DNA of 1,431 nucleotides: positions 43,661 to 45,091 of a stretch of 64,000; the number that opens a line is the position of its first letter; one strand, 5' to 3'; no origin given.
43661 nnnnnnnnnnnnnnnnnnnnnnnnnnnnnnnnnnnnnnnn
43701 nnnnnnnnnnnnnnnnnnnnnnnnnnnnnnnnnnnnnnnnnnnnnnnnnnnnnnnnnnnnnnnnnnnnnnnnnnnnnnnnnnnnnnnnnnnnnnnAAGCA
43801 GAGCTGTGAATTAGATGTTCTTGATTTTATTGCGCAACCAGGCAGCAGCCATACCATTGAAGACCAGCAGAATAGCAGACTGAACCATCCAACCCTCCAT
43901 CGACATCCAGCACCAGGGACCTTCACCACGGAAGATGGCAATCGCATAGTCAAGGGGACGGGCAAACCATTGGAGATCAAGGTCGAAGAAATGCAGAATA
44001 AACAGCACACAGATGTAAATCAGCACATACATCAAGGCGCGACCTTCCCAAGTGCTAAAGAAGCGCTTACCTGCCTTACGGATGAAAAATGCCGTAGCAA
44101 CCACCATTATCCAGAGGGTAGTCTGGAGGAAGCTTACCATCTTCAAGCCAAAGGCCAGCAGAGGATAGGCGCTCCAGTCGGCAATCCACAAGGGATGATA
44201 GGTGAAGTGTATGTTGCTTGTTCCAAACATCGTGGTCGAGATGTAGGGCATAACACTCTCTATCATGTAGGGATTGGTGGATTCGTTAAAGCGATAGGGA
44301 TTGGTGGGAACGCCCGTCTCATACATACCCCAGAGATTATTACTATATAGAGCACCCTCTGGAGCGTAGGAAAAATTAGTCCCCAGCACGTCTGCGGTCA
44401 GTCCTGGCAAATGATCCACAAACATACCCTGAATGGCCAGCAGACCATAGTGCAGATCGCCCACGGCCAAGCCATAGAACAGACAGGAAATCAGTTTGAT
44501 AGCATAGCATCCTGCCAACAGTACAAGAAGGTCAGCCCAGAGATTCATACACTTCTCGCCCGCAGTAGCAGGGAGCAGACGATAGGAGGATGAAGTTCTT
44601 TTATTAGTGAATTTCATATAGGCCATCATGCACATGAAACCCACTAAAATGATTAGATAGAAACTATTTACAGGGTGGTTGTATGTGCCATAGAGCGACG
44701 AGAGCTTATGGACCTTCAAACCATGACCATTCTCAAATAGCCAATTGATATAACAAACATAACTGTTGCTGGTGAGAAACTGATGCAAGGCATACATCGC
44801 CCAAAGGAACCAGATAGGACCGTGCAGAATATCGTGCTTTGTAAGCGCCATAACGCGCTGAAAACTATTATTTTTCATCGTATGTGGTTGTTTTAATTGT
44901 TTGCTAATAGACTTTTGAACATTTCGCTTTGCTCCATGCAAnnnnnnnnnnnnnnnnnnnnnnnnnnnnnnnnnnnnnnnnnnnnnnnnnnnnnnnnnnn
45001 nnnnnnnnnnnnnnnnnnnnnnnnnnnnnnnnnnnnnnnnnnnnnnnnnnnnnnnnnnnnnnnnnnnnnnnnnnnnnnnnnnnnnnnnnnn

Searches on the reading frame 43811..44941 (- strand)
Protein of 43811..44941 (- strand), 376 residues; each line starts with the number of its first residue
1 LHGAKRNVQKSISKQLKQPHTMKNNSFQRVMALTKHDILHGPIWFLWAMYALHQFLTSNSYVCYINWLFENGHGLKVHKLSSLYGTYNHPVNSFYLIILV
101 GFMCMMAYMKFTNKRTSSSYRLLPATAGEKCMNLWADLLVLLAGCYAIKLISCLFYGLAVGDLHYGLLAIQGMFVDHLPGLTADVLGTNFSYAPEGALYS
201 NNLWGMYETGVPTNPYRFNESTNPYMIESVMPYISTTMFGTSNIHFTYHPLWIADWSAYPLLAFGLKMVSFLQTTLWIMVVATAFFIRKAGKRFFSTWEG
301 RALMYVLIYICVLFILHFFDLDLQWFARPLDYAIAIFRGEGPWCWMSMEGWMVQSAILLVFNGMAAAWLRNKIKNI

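Call 4: search_protein_families(library=pfam, proteins=[window:43811-44941:-], max_evalue=0.01)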
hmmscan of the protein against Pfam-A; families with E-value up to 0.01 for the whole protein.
window:43811-44941:- (376 aa): 0 families

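Call 13: find_related_loci(query=window:43811-44878:-, collection=genome_contigs, flank=10000)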
Query window:43811-44878:- (355 aa) in genome_contigs; peptide patterns used: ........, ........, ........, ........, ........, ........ (x = any residue, [..] = any of these).
8 stretches matched a pattern, but none encodes a relative of the query by tblastn (E <= 1e-3).
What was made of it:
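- Tried and rejected: No relatives retrieved (call 13).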
